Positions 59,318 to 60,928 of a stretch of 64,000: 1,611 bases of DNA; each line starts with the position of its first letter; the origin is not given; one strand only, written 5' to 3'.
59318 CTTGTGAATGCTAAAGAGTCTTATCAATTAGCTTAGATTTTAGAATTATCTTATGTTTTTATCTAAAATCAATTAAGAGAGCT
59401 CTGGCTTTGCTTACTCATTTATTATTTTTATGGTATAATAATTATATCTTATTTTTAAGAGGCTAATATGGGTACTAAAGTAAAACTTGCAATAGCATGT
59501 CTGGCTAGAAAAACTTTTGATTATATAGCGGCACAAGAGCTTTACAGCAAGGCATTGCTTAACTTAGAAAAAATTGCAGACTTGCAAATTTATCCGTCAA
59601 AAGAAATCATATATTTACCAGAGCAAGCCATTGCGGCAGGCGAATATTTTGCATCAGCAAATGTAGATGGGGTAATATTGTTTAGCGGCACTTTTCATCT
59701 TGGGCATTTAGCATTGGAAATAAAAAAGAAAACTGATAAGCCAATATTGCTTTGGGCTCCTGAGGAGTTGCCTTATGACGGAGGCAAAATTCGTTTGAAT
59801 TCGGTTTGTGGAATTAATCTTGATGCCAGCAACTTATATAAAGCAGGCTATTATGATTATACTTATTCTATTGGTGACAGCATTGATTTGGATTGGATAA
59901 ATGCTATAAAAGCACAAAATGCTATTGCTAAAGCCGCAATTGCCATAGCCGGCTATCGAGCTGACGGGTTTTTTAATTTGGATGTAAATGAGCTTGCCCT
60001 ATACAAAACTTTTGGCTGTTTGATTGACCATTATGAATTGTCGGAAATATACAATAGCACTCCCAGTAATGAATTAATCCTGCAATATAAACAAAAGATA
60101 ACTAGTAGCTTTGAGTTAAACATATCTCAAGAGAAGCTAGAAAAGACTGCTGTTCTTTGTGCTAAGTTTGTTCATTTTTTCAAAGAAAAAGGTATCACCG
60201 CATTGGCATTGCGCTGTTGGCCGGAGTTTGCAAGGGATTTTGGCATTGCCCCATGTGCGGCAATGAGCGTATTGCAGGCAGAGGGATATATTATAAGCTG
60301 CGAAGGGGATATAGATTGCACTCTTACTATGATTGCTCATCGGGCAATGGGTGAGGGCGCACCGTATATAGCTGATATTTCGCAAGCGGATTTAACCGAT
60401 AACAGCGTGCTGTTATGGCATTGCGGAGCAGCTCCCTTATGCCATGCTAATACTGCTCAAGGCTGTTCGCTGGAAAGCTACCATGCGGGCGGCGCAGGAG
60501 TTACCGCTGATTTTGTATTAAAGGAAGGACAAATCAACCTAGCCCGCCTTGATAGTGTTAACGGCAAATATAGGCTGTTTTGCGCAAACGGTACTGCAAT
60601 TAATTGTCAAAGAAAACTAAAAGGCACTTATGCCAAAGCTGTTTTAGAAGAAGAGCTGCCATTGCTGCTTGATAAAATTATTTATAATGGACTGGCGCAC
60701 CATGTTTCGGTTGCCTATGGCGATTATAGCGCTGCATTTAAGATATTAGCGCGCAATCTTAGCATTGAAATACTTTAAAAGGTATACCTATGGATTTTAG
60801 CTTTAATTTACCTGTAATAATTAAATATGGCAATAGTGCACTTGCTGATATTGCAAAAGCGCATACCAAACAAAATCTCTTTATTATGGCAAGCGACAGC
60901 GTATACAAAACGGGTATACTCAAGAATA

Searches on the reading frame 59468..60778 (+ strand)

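Call 79: search_protein_families(library=pfam, proteins=[window:59468-60778:+], max_evalue=0.00001)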
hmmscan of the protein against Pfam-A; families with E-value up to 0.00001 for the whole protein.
window:59468-60778:+ (436 aa): 1 family
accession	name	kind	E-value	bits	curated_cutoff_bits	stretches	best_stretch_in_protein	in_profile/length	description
PF02952.23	Fucose_iso_C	-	1e-08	35.4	29.3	1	325-434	21-138/143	L-fucose isomerase, C-terminal domain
